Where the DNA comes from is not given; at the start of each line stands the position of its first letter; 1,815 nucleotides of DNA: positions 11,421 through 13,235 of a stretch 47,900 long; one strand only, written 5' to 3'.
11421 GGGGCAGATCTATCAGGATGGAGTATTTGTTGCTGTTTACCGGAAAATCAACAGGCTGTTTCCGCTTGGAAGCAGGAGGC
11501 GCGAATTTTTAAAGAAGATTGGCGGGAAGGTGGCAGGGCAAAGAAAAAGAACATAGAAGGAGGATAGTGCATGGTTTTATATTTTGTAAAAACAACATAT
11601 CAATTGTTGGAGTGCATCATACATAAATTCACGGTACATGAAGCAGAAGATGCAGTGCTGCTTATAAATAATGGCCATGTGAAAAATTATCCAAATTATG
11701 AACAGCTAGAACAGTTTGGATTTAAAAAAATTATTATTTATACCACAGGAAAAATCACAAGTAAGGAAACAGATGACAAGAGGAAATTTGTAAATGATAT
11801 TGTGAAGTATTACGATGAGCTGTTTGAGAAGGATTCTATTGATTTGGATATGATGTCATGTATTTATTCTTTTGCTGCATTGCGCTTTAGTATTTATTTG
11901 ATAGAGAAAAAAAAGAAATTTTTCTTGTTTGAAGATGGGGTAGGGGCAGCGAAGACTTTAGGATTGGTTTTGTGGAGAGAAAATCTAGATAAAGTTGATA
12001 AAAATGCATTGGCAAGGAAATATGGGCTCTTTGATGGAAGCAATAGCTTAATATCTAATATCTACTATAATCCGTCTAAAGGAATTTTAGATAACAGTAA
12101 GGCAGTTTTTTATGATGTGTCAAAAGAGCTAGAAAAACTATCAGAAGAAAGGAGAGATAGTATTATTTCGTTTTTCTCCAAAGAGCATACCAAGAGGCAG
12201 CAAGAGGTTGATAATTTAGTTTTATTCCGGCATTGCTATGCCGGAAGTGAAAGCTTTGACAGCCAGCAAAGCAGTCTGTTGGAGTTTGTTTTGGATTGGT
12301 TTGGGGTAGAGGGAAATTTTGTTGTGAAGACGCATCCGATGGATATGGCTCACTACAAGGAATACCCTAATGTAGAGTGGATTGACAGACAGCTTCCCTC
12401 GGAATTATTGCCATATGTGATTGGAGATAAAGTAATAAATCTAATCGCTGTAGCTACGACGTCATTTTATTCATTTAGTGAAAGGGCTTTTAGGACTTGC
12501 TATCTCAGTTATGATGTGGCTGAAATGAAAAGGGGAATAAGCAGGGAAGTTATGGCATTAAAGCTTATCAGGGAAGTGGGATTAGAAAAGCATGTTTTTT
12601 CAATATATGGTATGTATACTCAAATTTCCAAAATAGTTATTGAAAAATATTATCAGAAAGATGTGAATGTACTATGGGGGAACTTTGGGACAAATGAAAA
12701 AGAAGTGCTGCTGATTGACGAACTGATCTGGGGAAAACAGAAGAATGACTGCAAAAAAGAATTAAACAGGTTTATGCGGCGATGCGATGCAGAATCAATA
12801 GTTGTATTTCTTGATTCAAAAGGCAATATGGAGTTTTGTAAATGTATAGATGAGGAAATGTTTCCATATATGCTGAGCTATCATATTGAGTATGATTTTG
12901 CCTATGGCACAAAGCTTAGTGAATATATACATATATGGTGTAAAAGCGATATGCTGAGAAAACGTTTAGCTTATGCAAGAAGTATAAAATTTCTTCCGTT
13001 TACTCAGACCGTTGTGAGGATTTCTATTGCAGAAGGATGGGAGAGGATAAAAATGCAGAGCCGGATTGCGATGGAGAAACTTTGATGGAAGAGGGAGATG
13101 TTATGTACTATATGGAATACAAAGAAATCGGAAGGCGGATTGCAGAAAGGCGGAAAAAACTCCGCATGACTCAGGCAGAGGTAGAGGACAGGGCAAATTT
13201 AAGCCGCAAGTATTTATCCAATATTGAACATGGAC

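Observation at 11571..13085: AT-rich 504-aa ORF carries both bacterial sialyltransferase signature motifs (EDG and HP)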

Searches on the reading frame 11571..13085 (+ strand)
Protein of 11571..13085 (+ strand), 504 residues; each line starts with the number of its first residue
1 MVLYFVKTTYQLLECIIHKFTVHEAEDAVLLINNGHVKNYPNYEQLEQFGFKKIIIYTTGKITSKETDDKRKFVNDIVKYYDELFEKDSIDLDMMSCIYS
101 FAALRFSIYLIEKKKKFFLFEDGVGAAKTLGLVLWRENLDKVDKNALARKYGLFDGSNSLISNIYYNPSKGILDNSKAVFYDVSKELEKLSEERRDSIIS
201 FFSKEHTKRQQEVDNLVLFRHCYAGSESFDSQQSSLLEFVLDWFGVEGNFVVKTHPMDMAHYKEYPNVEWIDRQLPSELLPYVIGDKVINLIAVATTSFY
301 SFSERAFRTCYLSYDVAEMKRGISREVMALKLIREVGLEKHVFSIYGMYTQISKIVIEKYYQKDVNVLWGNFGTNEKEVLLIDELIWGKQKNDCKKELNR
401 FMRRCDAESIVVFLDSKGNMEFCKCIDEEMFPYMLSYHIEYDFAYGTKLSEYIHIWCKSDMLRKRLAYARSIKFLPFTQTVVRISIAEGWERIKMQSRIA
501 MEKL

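Call 4: search_protein_families(library=pfam, proteins=[window:11571-13082:+], max_evalue=1)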
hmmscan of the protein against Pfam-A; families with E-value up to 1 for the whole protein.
window:11571-13082:+ (504 aa): 0 families

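Call 5: search_protein_families(library=ncbifam, proteins=[window:11571-13082:+], max_evalue=1)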
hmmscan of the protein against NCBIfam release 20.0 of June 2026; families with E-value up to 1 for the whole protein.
window:11571-13082:+ (504 aa): 0 families

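Call 7: find_homologous_proteins(query=window:11571-13082:+, max_evalue=0.001)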
Query window:11571-13082:+ (504 aa): 12 proteins with E <= 0.001 among 8000 candidates.
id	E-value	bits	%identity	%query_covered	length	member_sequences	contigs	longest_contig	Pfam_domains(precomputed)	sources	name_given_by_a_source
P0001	0.0e+0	1140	100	100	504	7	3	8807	-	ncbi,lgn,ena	-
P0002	1.3e-227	775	65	100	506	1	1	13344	-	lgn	-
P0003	1.6e-130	454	42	100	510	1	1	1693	-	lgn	-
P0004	1.3e-121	425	42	96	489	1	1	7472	-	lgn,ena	-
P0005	4.0e-48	183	32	94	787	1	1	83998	PF14602.13,PF00132.31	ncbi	-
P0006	1.4e-38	151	34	78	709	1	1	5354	PF08238.19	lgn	-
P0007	6.0e-27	113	26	83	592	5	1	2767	PF07922.18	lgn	-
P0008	3.5e-21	94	29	67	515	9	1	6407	-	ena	-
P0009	9.6e-16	76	26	61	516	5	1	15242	-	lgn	-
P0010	7.3e-13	66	26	60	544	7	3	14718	-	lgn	-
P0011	1.8e-9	55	26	57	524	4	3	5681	-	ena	-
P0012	6.2e-5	40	24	63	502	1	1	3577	PF07922.18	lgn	-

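Call 9: search_protein_families(library=pfam, alignment_id=A1, max_evalue=10)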
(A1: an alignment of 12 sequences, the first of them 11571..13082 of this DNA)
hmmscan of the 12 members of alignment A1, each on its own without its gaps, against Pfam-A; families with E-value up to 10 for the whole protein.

A. member 1, window:11571-13082:+ (504 aa): 0 families

B. families by the number of members that match (of 12 scanned): 18 families
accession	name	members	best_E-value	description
PF07922.17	Glyco_transf_52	2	1.2e-11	Glycosyltransferase family 52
PF07388.17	A-2_8-polyST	2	1.2e-05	Alpha-2,8-polysialyltransferase (POLYST)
PF08238.18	Sel1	1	1e-25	Sel1 repeat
PF00132.30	Hexapep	1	6.5e-11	Bacterial transferase hexapeptide (six repeats)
PF14602.12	Hexapep_2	1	2.3e-06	Hexapeptide repeat of succinyl-transferase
PF16695.10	Tai4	1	0.0003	Type VI secretion system (T6SS), amidase immunity protein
PF05951.18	Peptidase_M15_2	1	0.0079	Bacterial protein of unknown function (DUF882)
PF22751.1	DUF488-N3a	1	0.018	Active DUF488-N3 subclade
PF25084.1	LbH_EIF2B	1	0.027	EIF2B subunit epsilon LbH domain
PF23312.1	UBA_SIK3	1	0.066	Protein kinase SIK3 UBA domain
PF03501.21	S10_plectin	1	0.089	Plectin/S10 domain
PF01521.26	Fe-S_biosyn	1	0.11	Iron-sulphur cluster biosynthesis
PF19571.5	ACT_8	1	0.11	ACT domain pair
PF08753.17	NikR_C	1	0.11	NikR C terminal nickel binding domain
PF24196.1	DUF7421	1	0.2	Family of unknown function (DUF7421)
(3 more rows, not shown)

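Call 10: search_solved_structures(query=A1, max_evalue=10, show_alignments=3)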
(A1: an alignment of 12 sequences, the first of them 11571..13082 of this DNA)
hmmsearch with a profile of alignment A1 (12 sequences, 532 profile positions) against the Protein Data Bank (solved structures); distinct sequences matched with E-value up to 10: 4.
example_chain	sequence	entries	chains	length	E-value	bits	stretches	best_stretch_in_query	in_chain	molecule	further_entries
3ijd_A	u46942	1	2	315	0.06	15.4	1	262-327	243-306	uncharacterized protein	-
1vkk_A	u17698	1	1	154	0.23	13.4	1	449-514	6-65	Glia maturation factor gamma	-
1wfs_A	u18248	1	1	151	1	11.3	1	459-514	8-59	Glia maturation factor gamma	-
9y6s_7L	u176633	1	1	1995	2.3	10.1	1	458-524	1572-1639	Guanine nucleotide-binding protein subunit beta-like protein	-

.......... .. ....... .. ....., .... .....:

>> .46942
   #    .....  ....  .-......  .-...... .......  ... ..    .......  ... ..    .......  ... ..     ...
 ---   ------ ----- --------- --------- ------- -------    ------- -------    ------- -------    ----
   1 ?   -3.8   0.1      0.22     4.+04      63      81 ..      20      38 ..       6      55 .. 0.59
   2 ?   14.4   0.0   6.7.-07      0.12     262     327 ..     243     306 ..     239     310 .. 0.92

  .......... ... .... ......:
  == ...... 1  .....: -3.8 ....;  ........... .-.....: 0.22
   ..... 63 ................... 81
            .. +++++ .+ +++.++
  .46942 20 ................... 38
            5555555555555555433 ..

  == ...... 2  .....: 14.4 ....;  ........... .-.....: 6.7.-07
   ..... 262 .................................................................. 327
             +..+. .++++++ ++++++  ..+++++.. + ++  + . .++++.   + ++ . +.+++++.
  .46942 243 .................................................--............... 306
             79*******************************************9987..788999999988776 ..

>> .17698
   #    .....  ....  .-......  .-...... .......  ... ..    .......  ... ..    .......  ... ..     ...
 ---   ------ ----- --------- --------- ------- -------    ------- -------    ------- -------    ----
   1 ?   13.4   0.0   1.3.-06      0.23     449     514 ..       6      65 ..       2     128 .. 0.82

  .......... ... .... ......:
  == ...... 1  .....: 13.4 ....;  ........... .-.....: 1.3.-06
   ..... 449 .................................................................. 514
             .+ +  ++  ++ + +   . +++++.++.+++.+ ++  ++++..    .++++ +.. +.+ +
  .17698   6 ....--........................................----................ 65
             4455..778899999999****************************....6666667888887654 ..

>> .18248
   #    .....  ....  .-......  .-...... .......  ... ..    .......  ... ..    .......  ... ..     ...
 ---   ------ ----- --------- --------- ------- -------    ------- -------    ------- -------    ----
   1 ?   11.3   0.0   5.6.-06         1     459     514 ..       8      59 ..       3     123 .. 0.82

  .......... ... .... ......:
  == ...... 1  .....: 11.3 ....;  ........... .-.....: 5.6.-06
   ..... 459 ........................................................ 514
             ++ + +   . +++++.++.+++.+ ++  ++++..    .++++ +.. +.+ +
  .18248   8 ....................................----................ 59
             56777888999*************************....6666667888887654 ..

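Call 19: find_encoding_contigs(protein=window:11571-13085:+, flank=10000, max_places=6)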
Protein window:11571-13085:+ (504 aa): 17 contigs read that carry it; 6 places shown.
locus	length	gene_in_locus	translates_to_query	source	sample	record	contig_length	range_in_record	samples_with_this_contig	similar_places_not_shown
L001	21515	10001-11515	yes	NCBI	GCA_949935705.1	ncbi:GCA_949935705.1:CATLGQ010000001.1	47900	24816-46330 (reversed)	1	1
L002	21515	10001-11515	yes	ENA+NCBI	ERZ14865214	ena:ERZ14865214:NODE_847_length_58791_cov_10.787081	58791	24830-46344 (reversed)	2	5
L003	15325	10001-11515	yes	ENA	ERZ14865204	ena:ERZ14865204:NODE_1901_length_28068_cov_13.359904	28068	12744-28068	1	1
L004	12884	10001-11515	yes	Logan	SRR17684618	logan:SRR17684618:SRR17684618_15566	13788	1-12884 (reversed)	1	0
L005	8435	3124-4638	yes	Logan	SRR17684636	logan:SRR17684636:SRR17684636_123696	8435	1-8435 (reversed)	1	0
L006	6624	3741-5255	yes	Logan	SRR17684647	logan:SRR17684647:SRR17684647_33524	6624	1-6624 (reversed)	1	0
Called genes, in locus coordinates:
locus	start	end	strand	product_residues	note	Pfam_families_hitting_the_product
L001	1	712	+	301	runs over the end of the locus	PF12833:HTH_18, PF00165:HTH_AraC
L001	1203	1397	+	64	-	-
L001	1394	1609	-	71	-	PF13443:HTH_26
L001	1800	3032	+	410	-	PF13477:Glyco_trans_4_2, PF13579:Glyco_trans_4_4, PF13439:Glyco_transf_4, PF20706:GT4-conflict (weak), PF00534:Glycos_transf_1, PF13692:Glyco_trans_1_4, PF13524:Glyco_trans_1_2 (weak)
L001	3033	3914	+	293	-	PF00535:Glycos_transf_2, PF10111:Glyco_tranf_2_2, PF13641:Glyco_tranf_2_3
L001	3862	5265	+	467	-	-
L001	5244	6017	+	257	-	PF01061:ABC2_membrane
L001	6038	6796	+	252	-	PF00005:ABC_tran, PF13304:AAA_21 (faint)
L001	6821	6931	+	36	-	-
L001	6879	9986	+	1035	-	PF00535:Glycos_transf_2, PF10111:Glyco_tranf_2_2, PF13641:Glyco_tranf_2_3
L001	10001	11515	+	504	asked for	-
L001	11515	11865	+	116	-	PF13560:HTH_31, PF01381:HTH_3, PF12844:HTH_19, PF13443:HTH_26 (weak)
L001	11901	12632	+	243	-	PF02348:CTP_transf_3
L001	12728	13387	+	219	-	PF02348:CTP_transf_3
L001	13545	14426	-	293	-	PF01522:Polysacc_deac_1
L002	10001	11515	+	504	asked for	-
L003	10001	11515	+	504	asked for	-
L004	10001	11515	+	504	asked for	-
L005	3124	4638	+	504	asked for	-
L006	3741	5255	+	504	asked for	-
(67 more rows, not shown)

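Call 20: predict_structure(alignment_id=A1)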
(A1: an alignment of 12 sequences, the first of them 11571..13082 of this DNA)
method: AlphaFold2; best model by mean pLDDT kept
length: 504 residues; sequences in the alignment: 12
mean_pLDDT: 87.8   pTM: 0.80
mean pLDDT of the five models: 87.8, 87.2, 85.9, 85.3, 83.9
residues with pLDDT >= 90: 250; 70-90: 229; 50-70: 25; < 50: 0
segments of 3 or more residues with pLDDT < 50: none
pLDDT, mean of each block of 10 residues (from residue 1): 92 94 94 87 90 92 87 95 95 94 91 96 81 71 89 92 91 89 91 91 68 88 84 93 92 87 86 87 86 88 87 91 93 90 87 88 69 79 77 82 90 86 83 91 86 93 93 93 92 81 78
secondary structure, 60 per line:
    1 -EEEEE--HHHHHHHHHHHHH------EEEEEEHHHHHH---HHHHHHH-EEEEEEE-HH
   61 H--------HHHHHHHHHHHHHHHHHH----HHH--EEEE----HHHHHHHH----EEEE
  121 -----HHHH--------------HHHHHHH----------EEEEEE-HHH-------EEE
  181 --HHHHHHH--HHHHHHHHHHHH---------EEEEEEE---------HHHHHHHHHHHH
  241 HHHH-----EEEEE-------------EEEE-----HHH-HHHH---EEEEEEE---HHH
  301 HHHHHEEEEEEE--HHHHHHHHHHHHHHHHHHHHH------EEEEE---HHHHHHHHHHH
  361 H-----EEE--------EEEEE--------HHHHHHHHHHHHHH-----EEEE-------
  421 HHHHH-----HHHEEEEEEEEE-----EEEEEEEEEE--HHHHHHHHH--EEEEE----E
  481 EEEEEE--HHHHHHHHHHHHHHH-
elements in order: E2-6 H9-21 E28-33 H34-39 H43-49 E51-57 H70-87 E97-100 H105-112 E117-120 H126-129 H144-150 E161-166 E178-180 H183-189 H192-203 E213-219 H229-244 E250-254 E268-271 H281-284 E288-294 H298-305 E306-312 H315-335 E342-346 H350-361 E367-369 E378-382 H391-404 E410-413 H421-425 E434-442 E448-457 H460-468 E471-475 E480-486 H489-503

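Call 21: find_encoding_contigs(protein=P0005, flank=10000, max_places=2)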
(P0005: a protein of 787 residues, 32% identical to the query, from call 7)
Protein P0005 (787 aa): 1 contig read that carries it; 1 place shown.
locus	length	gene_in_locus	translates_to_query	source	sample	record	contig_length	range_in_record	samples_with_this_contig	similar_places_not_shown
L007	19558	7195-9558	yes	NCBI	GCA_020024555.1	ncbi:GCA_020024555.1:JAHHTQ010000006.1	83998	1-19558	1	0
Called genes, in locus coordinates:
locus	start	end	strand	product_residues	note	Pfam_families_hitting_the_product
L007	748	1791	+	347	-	PF01212:Beta_elim_lyase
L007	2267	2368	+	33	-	-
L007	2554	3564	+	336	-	PF01073:3Beta_HSD, PF01370:Epimerase, PF02719:Polysacc_synt_2, PF04321:RmlD_sub_bind, PF07993:NAD_binding_4, PF16363:GDP_Man_Dehyd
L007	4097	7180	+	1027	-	PF00535:Glycos_transf_2, PF10111:Glyco_tranf_2_2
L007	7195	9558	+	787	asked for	PF00132:Hexapep, PF14602:Hexapep_2 (weak)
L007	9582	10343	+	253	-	PF01061:ABC2_membrane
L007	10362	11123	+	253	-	PF00005:ABC_tran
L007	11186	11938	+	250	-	PF02348:CTP_transf_3, PF12804:NTP_transf_3 (weak)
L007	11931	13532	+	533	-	PF00682:HMGL-like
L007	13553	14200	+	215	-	PF00702:Hydrolase, PF12710:HAD (weak), PF13419:HAD_2, PF13242:Hydrolase_like (weak)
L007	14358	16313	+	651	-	PF06874:FBPase_2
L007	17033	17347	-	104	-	PF02334:RTP (faint), PF03551:PadR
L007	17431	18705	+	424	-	PF01770:Folate_carrier, PF07690:MFS_1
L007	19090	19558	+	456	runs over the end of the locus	PF01554:MatE, PF03023:MurJ (weak), PF01554:MatE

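Call 22: find_encoding_contigs(protein=P0002, flank=10000, max_places=2)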
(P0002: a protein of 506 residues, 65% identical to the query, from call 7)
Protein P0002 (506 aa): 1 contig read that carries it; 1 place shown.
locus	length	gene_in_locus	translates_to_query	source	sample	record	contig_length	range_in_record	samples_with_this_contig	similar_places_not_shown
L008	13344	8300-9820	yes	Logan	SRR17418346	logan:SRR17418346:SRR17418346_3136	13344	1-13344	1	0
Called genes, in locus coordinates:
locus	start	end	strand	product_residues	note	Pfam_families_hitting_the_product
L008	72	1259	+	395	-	PF13477:Glyco_trans_4_2, PF13439:Glyco_transf_4, PF13579:Glyco_trans_4_4, PF20706:GT4-conflict, PF00534:Glycos_transf_1, PF13692:Glyco_trans_1_4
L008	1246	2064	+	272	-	PF00535:Glycos_transf_2, PF10111:Glyco_tranf_2_2 (weak)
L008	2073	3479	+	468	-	-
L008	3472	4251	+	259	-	PF01061:ABC2_membrane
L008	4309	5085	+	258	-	PF00005:ABC_tran, PF13304:AAA_21 (faint)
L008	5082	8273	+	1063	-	PF00535:Glycos_transf_2, PF10111:Glyco_tranf_2_2, PF13641:Glyco_tranf_2_3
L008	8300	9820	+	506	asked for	-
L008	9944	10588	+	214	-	PF02348:CTP_transf_3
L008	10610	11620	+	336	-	PF00682:HMGL-like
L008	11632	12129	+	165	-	PF00702:Hydrolase (faint), PF08282:Hydrolase_3 (weak)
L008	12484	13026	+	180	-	PF05685:Uma2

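Call 25: fold_search(model_id=the predicted structure, library=pdb)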
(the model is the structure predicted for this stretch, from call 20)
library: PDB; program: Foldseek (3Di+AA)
matches with E <= 10: 1216; with E <= 0.001: 11
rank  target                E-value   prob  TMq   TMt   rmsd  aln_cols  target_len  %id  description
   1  5wc6_A                2.2e-06  1.00  0.39  0.50   9.2       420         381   13  Structure of a bacterial polysialyltransferase at 2.2 Angstrom resolution (released 2017-08-02)
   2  7xx4_A                7.8e-05  1.00  0.34  0.41   8.5       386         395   12  designed glycosyltransferase (released 2023-06-14)
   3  4m60                  7.8e-05  1.00  0.32  0.40   8.3       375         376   10  Crystal structure of macrolide glycosyltransferases OleD (released 2013-09-04)
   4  4v2u                  9.9e-05  1.00  0.37  0.45   7.1       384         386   14  Apo-structure of alpha2,3-sialyltransferase from Pasteurella dagmatis (released 2015-04-08)
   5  2iyf_B                1.3e-04  1.00  0.31  0.38   9.1       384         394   12  The crystal structure of macrolide glycosyltransferases: A blueprint for antibiotic engineering (released 2007-03-27)
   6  4m7p_MODEL_1_A        2.4e-04  1.00  0.35  0.42   7.8       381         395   11  Ensemble refinement of protein crystal structure of macrolide glycosyltransferases OleD (released 2013-09-11)
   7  7ya2_B                2.7e-04  1.00  0.31  0.39  14.5       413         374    8  Crystal structure of capsular polysaccharide synthesis enzyme CapG from Staphylococcus aureus (released 2022-11-16)
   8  8rvr_E                6.8e-04  0.41  0.14  0.16  22.6       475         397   10  Crystal structure of Trypanosoma congolense pyruvate kinase in complex with a single-domain antibody (TcoPYK-sdAb42) i (released 2025-04-16)
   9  6llw_A                7.7e-04  0.99  0.35  0.39  12.5       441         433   11  Crystal Structure of Fagopyrum esculentum M UGT708C1 complexed with UDP (released 2020-08-05)
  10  6llz_A                8.6e-04  1.00  0.38  0.43   7.5       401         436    9  Crystal Structure of Fagopyrum esculentum M UGT708C1 complexed with UDP-glucose (released 2020-09-09)
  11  3h4t                  9.2e-04  1.00  0.31  0.39   9.4       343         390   11  Chimeric Glycosyltransferase for the generation of novel natural products - GtfAH1 in complex with UDP-2F-Glc (released 2009-07-28)
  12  7ya2_A                1.0e-03  1.00  0.35  0.44  13.0       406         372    9  Crystal structure of capsular polysaccharide synthesis enzyme CapG from Staphylococcus aureus (released 2022-11-16)
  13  1f6d_B                1.1e-03  1.00  0.32  0.41   7.3       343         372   11  THE STRUCTURE OF UDP-N-ACETYLGLUCOSAMINE 2-EPIMERASE FROM E. COLI. (released 2000-12-13)
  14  6l8z                  1.2e-03  1.00  0.34  0.38   9.5       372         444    8  Crystal structure of ugt transferase mutant in complex with UPG (released 2020-04-01)
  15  6llw_B                1.5e-03  1.00  0.39  0.45   9.7       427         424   11  Crystal Structure of Fagopyrum esculentum M UGT708C1 complexed with UDP (released 2020-08-05)
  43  8csb_B                2.3e-02  0.51  0.22  0.25  11.9       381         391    8  WbbB D232N in complex with CMP-beta-Kdo (released 2022-11-09)
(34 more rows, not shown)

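Call 26: search_protein_representatives(alignment_id=A1)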
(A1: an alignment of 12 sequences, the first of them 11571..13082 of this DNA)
Query: 12 sequences, 532 profile positions. Proteins with E-value up to 0.001 (for the whole library): 2064; up to 1e-10: 1292; up to 1e-30: 457. The best 150 are listed.
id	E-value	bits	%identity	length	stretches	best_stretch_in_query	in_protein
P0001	3.5e-192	656.4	-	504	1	1-503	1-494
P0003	7.2e-183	625.7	-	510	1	1-517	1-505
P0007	2.2e-179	614.2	-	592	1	1-532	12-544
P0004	9.6e-177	605.5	-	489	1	1-496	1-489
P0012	2.9e-151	521.4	-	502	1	1-494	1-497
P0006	4.0e-136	471.4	-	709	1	2-522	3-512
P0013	1.8e-134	465.9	-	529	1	2-528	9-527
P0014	1.9e-131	456.0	-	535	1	1-528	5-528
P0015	5.1e-131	454.6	-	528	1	1-526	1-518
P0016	7.9e-130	450.6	-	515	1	1-531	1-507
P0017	1.1e-127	443.6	-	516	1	1-528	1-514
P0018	9.4e-127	440.5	-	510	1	1-527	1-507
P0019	4.5e-124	431.6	-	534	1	1-530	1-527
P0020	5.7e-122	424.7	-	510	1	1-523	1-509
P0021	7.5e-122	424.3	-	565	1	1-530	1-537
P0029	1.4e-117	410.2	-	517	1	1-522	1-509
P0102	8.2e-100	351.6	-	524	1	1-526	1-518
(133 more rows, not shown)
